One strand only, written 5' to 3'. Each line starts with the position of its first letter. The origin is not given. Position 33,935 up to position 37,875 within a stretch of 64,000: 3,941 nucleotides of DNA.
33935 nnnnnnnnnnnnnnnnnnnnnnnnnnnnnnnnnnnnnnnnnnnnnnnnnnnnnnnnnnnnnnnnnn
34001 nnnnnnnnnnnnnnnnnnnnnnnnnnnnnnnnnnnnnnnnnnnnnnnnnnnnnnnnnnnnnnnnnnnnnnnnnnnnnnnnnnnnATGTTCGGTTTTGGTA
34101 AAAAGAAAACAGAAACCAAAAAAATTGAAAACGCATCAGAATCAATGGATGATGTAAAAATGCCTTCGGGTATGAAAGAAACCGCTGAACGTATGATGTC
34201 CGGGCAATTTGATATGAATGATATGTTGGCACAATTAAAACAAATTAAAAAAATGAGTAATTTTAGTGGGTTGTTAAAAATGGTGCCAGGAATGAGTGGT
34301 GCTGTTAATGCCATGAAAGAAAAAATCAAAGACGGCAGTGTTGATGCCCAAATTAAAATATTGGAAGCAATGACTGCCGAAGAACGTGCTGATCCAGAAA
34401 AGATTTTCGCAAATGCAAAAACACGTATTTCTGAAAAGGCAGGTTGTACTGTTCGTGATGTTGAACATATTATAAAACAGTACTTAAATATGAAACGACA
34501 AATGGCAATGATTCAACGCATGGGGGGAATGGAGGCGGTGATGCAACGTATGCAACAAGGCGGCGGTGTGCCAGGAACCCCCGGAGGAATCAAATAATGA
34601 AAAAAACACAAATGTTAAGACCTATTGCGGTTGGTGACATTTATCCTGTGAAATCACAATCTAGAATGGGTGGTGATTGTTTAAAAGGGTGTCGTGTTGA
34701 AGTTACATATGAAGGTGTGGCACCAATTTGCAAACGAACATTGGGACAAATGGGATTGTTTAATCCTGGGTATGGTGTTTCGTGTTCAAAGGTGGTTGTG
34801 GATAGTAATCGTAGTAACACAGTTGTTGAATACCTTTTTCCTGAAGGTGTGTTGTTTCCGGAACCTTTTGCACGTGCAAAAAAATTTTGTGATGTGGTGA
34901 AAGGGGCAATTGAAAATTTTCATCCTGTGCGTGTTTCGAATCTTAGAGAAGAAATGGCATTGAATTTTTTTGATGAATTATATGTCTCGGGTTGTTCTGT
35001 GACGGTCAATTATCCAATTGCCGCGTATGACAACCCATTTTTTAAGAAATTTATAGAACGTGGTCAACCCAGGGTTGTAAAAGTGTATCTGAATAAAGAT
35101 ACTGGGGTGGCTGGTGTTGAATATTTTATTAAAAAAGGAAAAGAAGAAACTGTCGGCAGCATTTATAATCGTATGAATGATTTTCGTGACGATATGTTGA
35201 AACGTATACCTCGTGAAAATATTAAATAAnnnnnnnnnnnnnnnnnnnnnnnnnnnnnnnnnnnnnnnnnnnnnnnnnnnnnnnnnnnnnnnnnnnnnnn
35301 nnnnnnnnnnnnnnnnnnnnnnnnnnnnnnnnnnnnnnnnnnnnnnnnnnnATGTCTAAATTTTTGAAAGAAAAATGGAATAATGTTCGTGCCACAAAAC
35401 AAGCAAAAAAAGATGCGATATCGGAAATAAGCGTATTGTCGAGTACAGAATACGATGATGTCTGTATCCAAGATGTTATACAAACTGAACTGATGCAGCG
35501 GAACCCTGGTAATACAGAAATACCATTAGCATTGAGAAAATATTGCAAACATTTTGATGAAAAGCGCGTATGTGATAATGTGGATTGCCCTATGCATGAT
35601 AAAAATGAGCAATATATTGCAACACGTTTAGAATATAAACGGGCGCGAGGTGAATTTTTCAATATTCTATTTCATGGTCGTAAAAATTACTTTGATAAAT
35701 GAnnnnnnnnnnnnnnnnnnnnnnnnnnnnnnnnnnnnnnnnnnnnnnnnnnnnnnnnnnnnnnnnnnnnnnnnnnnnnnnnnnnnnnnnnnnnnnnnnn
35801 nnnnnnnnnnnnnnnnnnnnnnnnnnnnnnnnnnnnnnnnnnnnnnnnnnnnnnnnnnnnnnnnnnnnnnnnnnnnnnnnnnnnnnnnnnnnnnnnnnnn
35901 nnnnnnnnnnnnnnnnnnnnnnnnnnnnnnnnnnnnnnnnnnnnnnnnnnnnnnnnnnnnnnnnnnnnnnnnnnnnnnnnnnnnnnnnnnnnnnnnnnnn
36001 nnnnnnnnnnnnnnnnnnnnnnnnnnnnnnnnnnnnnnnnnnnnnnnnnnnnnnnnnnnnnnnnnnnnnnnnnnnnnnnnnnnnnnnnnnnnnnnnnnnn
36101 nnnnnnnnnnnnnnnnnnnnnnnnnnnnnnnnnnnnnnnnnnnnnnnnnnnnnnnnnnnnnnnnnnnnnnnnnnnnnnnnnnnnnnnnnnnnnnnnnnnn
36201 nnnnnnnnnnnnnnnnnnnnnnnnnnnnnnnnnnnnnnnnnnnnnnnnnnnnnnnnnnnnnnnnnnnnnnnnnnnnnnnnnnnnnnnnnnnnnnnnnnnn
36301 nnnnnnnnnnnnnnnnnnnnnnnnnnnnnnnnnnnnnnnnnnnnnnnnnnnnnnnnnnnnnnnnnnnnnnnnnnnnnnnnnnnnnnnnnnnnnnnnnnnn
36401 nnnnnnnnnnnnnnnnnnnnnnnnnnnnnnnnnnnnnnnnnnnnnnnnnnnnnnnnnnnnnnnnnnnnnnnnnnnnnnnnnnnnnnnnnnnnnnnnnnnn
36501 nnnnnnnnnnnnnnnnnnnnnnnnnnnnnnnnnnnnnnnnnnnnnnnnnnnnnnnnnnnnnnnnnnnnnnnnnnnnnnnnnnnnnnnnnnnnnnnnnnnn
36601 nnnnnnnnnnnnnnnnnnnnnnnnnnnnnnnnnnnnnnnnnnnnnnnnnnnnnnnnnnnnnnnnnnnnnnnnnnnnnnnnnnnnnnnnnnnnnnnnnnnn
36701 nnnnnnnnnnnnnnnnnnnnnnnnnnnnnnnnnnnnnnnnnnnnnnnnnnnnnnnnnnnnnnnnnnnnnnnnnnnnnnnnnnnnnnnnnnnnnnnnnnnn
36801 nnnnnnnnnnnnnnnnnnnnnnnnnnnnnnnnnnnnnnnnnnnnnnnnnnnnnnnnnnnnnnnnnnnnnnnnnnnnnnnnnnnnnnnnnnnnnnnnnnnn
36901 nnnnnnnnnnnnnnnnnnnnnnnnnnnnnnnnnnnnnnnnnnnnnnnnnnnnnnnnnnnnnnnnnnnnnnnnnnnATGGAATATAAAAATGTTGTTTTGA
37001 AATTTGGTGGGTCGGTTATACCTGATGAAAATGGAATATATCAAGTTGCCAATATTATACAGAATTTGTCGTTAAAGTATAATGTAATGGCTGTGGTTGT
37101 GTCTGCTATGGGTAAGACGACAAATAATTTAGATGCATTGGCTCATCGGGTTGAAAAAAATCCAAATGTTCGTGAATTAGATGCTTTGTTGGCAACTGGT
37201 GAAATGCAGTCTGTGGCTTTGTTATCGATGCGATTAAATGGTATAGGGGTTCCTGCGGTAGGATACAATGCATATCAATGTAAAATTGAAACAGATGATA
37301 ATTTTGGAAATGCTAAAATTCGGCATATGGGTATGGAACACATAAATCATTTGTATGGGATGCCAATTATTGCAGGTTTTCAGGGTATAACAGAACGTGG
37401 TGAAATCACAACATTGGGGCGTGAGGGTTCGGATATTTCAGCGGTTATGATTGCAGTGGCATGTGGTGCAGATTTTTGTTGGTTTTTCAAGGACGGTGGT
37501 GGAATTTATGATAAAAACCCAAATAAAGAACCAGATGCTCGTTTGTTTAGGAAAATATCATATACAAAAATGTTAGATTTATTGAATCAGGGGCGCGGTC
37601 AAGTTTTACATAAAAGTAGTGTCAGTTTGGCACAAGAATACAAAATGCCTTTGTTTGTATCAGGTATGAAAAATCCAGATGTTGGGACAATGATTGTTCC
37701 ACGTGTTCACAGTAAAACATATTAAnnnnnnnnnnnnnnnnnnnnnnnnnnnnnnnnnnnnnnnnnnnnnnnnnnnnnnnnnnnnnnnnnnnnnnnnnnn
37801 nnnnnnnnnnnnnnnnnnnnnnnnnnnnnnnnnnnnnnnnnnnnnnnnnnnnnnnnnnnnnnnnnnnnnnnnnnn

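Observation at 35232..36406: Insertion of three small ORFs flanked by a degenerate duplication of the rlmE 5' end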

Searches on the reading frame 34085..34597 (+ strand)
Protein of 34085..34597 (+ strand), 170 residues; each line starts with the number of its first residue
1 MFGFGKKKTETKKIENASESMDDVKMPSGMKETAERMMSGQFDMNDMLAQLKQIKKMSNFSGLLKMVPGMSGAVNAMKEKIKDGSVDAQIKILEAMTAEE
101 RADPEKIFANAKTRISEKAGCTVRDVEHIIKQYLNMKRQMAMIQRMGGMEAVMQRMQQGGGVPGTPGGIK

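Call 6: search_protein_families(library=pfam, proteins=[window:34085-34597:+], max_evalue=0.1)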
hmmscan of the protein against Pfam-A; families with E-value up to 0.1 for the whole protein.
window:34085-34597:+ (170 aa): 3 families
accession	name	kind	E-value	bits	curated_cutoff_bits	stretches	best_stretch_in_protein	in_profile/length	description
PF02978.25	SRP_SPB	-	1.4e-21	77.1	27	1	41-140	1-91/91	Signal peptide binding domain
PF16088.10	BORCS7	-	0.0061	17.2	27.3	0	105-133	10-38/103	BLOC-1-related complex sub-unit 7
PF08771.16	FRB_dom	-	0.09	13.5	24.7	0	75-157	19-98/99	FKBP12-rapamycin binding domain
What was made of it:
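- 34085..34597 (+): Left conserved flank, 'SRPM': a 170-aa protein made only of the Ffh/SRP54 M (signal-peptide-binding) domain. Pfam SRP_SPB E=1.4e-21 (call 6).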

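Call 11: search_protein_families(library=phrogs, proteins=[window:34085-34597:+], max_evalue=0.1)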
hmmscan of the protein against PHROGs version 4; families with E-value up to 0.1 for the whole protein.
window:34085-34597:+ (170 aa): 3 families
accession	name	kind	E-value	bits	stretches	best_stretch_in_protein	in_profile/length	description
phrog_14241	-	unknown function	2.2e-18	67.4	1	39-167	326-452/453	-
phrog_15805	-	unknown function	0.0059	17.5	1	107-137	13-43/47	-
phrog_34737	-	unknown function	0.02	15.8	1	85-145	51-113/144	-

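Call 58: search_protein_families(library=padloc, proteins=[window:34085-34597:+], max_evalue=0.1)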
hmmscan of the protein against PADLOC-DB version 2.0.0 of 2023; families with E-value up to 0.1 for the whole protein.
window:34085-34597:+ (170 aa): 0 families

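Call 59: search_protein_families(library=ncbifam, proteins=[window:34085-34597:+], max_evalue=0.01)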
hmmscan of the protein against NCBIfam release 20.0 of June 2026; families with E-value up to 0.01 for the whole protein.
window:34085-34597:+ (170 aa): 2 families
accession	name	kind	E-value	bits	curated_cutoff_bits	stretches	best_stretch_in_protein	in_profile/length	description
TIGR00959.1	ffh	equivalog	5.6e-23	81.5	473.2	1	15-141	304-427/428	signal recognition particle protein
TIGR01425.1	SRP54_euk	equivalog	1.6e-14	53.6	576.25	1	15-137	300-426/428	signal recognition particle protein SRP54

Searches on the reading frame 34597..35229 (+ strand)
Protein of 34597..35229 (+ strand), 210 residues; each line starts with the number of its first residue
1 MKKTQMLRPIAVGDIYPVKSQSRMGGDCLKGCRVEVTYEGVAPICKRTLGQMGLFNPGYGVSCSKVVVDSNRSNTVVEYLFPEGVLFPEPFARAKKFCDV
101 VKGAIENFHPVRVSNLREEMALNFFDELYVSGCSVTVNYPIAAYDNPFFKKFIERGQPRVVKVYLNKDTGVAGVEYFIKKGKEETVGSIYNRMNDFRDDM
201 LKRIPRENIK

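Call 6: search_protein_families(library=pfam, proteins=[window:34597-35229:+], max_evalue=0.1)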
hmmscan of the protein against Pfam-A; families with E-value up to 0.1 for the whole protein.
window:34597-35229:+ (210 aa): 0 families

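Call 11: search_protein_families(library=phrogs, proteins=[window:34597-35229:+], max_evalue=0.1)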
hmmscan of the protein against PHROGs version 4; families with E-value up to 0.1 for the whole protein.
window:34597-35229:+ (210 aa): 0 families

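Call 58: search_protein_families(library=padloc, proteins=[window:34597-35229:+], max_evalue=0.1)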
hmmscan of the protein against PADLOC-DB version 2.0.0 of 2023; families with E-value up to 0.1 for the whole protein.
window:34597-35229:+ (210 aa): 0 families

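Call 59: search_protein_families(library=ncbifam, proteins=[window:34597-35229:+], max_evalue=0.01)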
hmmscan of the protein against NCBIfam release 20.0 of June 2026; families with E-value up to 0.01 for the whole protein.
window:34597-35229:+ (210 aa): 0 families

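Call 64: search_dna_similar(query=window:34597-35226:+, collection=phages, mode=protein, max_evalue=0.01, max_rows=5)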
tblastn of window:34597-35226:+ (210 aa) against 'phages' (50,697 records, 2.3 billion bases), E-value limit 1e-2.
No match.

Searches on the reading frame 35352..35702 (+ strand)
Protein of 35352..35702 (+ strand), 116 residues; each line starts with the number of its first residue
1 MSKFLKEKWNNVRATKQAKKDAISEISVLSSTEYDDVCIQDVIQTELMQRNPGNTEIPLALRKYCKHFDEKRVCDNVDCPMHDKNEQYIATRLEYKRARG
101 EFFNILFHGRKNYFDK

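Call 6: search_protein_families(library=pfam, proteins=[window:35352-35702:+], max_evalue=0.1)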
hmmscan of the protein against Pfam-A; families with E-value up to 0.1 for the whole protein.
window:35352-35702:+ (116 aa): 2 families
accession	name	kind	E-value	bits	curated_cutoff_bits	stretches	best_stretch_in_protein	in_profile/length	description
PF00471.26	Ribosomal_L33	-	0.01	16.6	25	1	48-68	17-37/47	Ribosomal protein L33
PF03883.20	H2O2_YaaD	-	0.052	13.5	29.6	0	43-107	148-212/236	Peroxide stress protein YaaA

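Call 11: search_protein_families(library=phrogs, proteins=[window:35352-35702:+], max_evalue=0.1)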
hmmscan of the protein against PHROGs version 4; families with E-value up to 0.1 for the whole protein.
window:35352-35702:+ (116 aa): 0 families

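Call 43: find_homologous_proteins(query=window:35352-35699:+, max_evalue=0.001)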
Query window:35352-35699:+ (116 aa): 2 proteins with E <= 0.001 among 2 candidates.
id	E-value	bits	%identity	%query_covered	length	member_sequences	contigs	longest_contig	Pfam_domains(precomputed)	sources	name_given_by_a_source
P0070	1.0e-72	259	99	100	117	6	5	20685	-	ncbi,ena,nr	ncbi:MAG: hypothetical protein J6W41_02935 [Alphaproteobacteria bacterium]|nr:hypothetical protein [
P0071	1.2e-35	140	60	100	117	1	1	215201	-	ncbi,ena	-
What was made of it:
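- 35352..35702 (+): ORF1, 116 aa: a Cys-rich orphan with conserved C38, C65, C74, C79 and H82. It was recently exchanged between species, and it is deleted in most conspecific contigs. Only two homologue clusters were found among 5.8 billion sequences (call 43).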

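Call 44: find_encoding_contigs(protein=P0070, flank=4000, max_places=8)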
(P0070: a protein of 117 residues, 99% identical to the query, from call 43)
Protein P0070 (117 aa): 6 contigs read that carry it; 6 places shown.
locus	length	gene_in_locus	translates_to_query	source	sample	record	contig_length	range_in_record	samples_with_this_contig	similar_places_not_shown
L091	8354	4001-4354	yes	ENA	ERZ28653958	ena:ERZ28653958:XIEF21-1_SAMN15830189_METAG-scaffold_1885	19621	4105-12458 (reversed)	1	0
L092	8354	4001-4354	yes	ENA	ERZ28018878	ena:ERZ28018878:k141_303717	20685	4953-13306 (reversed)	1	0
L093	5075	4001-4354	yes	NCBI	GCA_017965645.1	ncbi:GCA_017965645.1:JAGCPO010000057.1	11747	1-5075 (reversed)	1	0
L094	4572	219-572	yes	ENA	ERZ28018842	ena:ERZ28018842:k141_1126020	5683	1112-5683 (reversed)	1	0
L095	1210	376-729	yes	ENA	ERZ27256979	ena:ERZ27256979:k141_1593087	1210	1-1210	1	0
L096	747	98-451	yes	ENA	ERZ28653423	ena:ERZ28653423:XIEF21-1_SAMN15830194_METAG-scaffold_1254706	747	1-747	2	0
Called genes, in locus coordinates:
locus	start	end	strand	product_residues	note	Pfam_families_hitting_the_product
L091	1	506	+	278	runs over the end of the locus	PF13413:HTH_25, PF13464:RodZ_C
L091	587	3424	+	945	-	PF00005:ABC_tran (faint), PF02463:SMC_N (faint), PF03193:RsgA_GTPase (faint), PF13175:AAA_15 (faint), PF13481:AAA_25 (faint), PF13555:AAA_29 (faint), PF17760:UvrA_inter, PF17755:UvrA_DNA-bind, +2 more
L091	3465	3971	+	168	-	PF02978:SRP_SPB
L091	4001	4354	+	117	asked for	-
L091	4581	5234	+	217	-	PF01728:FtsJ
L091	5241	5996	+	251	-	PF00696:AA_kinase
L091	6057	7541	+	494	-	-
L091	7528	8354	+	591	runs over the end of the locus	PF00912:Transgly, PF00905:Transpeptidase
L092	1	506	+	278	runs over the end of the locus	PF13413:HTH_25, PF13464:RodZ_C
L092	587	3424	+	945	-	PF00005:ABC_tran (faint), PF02463:SMC_N (faint), PF03193:RsgA_GTPase (faint), PF13175:AAA_15 (faint), PF13481:AAA_25 (faint), PF13555:AAA_29 (faint), PF17760:UvrA_inter, PF17755:UvrA_DNA-bind, +2 more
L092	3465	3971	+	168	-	PF02978:SRP_SPB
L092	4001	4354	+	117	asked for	-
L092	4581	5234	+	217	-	PF01728:FtsJ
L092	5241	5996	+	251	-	PF00696:AA_kinase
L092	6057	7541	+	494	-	-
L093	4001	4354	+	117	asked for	-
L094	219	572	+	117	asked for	-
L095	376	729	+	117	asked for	-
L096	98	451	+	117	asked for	-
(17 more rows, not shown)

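Call 58: search_protein_families(library=padloc, proteins=[window:35352-35702:+], max_evalue=0.1)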
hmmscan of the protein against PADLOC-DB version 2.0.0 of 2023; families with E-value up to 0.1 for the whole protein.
window:35352-35702:+ (116 aa): 0 families

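Call 59: search_protein_families(library=ncbifam, proteins=[window:35352-35702:+], max_evalue=0.01)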
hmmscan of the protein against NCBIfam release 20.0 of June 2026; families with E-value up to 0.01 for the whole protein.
window:35352-35702:+ (116 aa): 0 families

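Call 63: search_dna_similar(query=window:35352-35699:+, collection=phages, mode=protein, max_evalue=0.01, max_rows=5)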
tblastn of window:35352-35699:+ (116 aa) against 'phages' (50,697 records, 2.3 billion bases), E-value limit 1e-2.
No match.

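Call 72: predict_structure(alignment_id=A5)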
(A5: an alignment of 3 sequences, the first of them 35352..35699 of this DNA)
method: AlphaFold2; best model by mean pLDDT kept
length: 116 residues; sequences in the alignment: 3
mean_pLDDT: 61.3   pTM: 0.50
mean pLDDT of the five models: 61.3, 57.4, 47.6, 44.0, 43.9
residues with pLDDT >= 90: 6; 70-90: 38; 50-70: 29; < 50: 43
segments of 3 or more residues with pLDDT < 50: 27-48, 56-73
pLDDT, mean of each block of 10 residues (from residue 1): 83 88 59 36 48 45 37 50 70 85 78 52
secondary structure, 60 per line:
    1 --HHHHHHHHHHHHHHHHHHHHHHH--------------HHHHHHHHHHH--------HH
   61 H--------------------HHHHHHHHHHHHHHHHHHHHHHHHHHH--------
elements in order: H3-25 H40-50 H82-108
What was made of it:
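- Tried and rejected: The model was too poor to search with (pLDDT 61; call 72).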

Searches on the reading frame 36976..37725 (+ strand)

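Call 6: search_protein_families(library=pfam, proteins=[window:36976-37725:+], max_evalue=0.1)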
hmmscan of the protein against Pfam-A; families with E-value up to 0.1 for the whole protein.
window:36976-37725:+ (249 aa): 1 family
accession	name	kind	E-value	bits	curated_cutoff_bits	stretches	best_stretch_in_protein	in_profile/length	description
PF00696.33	AA_kinase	-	1.2e-40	140.2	24.9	1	6-228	3-232/234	Amino acid kinase family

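Call 58: search_protein_families(library=padloc, proteins=[window:36976-37725:+], max_evalue=0.1)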
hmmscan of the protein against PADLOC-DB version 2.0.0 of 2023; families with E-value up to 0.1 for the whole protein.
window:36976-37725:+ (249 aa): 0 families

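Call 59: search_protein_families(library=ncbifam, proteins=[window:36976-37725:+], max_evalue=0.01)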
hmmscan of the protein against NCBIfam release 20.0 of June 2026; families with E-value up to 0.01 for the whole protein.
window:36976-37725:+ (249 aa): 27 families (the best 25 are shown)
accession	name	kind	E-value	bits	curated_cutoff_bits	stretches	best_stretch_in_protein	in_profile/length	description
NF005154.0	PRK06635.1-2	equivalog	2.5e-69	234.5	376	1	5-242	3-243/407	aspartate kinase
NF005155.0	PRK06635.1-4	equivalog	9e-65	219.2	346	1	6-241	4-241/407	aspartate kinase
NF005656.0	PRK07431.1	equivalog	1.3e-62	212.1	657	1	6-246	4-248/587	aspartate kinase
TIGR00657.1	asp_kinases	subfamily_domain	1.1e-61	209.3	208.7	2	66-244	104-286/442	aspartate kinase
TIGR00656.1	asp_kin_monofn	equivalog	7.5e-59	199.7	402.25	1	6-245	4-252/407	aspartate kinase, monofunctional class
NF005156.0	PRK06635.1-5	equivalog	9.7e-57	192.5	594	1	5-241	3-241/411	aspartate kinase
NF006459.0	PRK08841.1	equivalog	2.5e-53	181.5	535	1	5-240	5-242/395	aspartate kinase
NF005153.0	PRK06635.1-1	equivalog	3.7e-51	174.5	585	1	5-245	3-246/421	aspartate kinase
NF005161.0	PRK06635.2-5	equivalog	4.1e-51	174.1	586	1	3-243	3-244/402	aspartate kinase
NF006068.0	PRK08210.1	equivalog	1.9e-47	162.4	474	1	4-243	2-248/405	aspartate kinase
NF005157.0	PRK06635.2-1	equivalog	2.3e-41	142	832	1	6-240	5-240/401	aspartate kinase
NF004938.0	PRK06291.1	equivalog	3.7e-41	141.3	528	2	66-245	120-306/468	aspartate kinase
NF005159.0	PRK06635.2-3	equivalog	1.5e-39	136.2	379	1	6-217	4-224/406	aspartate kinase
NF005158.0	PRK06635.2-2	equivalog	9.1e-38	130.2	717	1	6-240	4-244/401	aspartate kinase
NF006959.0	PRK09436.1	equivalog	6e-31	107.3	726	2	69-243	120-298/819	bifunctional aspartate kinase/homoserine dehydrogenase I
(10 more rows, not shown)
